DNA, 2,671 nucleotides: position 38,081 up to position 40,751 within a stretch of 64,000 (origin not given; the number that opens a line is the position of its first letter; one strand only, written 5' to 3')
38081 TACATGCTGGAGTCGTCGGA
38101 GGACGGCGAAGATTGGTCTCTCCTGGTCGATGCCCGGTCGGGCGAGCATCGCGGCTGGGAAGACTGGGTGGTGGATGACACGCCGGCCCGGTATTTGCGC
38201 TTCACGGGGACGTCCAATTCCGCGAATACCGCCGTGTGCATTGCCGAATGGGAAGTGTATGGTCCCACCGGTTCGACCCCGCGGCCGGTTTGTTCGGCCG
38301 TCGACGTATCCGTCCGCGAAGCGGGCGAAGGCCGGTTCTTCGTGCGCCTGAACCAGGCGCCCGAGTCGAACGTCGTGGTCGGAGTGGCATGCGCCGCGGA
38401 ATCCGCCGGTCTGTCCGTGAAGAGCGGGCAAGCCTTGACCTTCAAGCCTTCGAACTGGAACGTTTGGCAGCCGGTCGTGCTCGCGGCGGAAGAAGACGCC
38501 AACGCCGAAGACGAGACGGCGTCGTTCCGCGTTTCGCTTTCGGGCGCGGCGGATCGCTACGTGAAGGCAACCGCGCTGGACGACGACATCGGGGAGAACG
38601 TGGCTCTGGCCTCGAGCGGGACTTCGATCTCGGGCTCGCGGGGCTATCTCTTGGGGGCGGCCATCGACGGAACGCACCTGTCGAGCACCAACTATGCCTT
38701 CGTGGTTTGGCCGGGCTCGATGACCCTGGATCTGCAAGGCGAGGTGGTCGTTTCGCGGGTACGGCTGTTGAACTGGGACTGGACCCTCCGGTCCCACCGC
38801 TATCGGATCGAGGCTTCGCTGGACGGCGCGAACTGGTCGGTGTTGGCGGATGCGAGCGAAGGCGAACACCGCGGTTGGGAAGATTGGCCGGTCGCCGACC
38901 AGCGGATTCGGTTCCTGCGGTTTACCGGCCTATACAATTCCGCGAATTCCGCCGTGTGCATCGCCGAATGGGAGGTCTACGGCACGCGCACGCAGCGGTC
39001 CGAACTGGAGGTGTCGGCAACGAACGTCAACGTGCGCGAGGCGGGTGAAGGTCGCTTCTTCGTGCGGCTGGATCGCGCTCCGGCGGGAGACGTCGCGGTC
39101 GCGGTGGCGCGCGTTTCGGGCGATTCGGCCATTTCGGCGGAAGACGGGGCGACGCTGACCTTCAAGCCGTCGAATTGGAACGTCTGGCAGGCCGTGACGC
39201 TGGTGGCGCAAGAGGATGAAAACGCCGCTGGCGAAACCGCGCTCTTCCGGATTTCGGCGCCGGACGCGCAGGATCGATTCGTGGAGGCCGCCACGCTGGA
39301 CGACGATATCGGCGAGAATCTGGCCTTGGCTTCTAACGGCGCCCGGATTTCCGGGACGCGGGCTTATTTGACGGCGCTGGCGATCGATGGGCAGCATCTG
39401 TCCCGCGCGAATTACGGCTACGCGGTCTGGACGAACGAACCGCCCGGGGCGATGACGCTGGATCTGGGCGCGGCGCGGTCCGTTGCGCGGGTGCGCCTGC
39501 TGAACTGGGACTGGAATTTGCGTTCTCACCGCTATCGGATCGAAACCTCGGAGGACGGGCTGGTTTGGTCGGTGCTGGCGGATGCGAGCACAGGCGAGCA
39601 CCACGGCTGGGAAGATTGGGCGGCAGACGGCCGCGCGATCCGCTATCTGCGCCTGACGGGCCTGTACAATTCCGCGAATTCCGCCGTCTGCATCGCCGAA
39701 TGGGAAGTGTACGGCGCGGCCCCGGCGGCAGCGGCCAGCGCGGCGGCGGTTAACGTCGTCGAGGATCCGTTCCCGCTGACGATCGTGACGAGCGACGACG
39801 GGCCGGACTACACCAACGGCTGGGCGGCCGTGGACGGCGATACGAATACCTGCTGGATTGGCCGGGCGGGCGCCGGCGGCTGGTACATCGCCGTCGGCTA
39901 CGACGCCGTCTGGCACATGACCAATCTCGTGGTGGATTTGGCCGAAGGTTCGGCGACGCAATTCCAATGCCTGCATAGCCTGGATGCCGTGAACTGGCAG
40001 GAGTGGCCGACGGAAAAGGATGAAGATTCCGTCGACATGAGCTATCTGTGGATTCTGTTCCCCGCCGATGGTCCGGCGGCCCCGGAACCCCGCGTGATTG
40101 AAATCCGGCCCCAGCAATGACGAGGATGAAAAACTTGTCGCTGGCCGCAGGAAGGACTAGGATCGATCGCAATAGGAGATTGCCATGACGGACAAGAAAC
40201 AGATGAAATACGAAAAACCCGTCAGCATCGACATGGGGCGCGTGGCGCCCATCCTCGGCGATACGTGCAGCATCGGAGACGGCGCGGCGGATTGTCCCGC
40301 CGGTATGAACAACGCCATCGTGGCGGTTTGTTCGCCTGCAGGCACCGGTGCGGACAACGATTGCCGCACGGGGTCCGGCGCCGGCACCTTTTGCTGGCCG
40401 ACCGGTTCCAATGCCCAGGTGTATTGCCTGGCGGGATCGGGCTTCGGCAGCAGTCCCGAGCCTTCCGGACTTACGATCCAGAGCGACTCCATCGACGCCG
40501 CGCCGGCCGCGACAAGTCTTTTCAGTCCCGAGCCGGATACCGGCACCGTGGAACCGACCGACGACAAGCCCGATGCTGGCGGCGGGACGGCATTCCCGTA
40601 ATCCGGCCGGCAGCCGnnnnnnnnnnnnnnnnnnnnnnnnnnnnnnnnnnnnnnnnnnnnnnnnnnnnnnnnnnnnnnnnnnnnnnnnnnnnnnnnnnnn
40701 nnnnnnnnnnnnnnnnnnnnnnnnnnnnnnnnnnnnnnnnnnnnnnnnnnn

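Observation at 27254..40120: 4292-aa secreted protease/adhesin-like giant protein (CnaB/SdrD-B repeats + C25 gingipain-like peptidase + MBG + discoidin repeats) between the two halves of the putative modification system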

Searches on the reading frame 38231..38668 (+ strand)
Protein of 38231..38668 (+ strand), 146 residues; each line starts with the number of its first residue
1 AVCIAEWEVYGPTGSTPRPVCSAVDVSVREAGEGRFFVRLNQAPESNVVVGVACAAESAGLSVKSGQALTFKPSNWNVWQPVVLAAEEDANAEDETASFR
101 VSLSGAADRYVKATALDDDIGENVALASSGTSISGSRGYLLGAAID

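Call 12: search_protein_families(library=pfam, proteins=[window:38231-38668:+], max_evalue=1)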
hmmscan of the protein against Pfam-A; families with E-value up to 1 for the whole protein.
window:38231-38668:+ (146 aa): 1 family
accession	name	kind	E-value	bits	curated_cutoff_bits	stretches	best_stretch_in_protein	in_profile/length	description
PF21294.4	Polysacc_lyase_14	-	0.091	12.9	27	1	14-92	80-159/215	Polysaccharide lyase 14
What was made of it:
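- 37544..39703 (+): Three copies of an unassigned ~110-aa beta module followed by an F5/8-C (CBM32-like) module. The PL14 hit on the spacer module is not significant (call 12).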

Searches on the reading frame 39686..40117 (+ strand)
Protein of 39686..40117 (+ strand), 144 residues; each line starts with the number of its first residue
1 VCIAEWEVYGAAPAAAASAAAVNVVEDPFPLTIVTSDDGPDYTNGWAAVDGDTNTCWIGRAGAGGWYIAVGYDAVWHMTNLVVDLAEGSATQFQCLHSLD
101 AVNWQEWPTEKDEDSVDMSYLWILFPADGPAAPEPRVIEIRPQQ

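Call 12: search_protein_families(library=pfam, proteins=[window:39686-40117:+], max_evalue=1)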
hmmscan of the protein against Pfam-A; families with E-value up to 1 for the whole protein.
window:39686-40117:+ (144 aa): 3 families
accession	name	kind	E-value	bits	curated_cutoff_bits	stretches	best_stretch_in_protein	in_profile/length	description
PF00754.31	F5_F8_type_C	-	0.00018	22.1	28.2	1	41-117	11-90/127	F5/8 type C domain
PF20460.3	DUF6713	-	0.14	12.5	27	1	94-107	12-25/117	Family of unknown function (DUF6713)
PF05610.16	DUF779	-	0.21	12.3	25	1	54-93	39-78/94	Protein of unknown function (DUF779)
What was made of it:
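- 39806..40036 (+): Divergent fourth discoidin-like module; the protein ends without a sorting tail. F5_F8_type_C at 22 bits, below the cutoff of 28.2 (call 12).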

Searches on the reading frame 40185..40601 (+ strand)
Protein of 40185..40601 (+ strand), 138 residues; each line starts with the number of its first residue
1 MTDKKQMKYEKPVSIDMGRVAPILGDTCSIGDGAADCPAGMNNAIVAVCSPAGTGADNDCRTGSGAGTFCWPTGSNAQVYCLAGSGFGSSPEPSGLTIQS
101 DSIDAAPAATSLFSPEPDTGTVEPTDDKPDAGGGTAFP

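Call 9: search_protein_families(library=pfam, proteins=[window:40185-40601:+], max_evalue=0.001)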
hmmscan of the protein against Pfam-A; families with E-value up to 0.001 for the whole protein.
window:40185-40601:+ (138 aa): 0 families

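Call 43: search_protein_families(library=ncbifam, proteins=[window:40185-40601:+], max_evalue=1)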
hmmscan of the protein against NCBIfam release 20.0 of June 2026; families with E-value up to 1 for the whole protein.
window:40185-40601:+ (138 aa): 0 families
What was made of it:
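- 40185..40601 (+): 138-aa Cys-rich precursor-like peptide: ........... leader, 7 invariant Cys, variable acidic tail. No Pfam or NCBIfam family matches (calls 9, 43).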
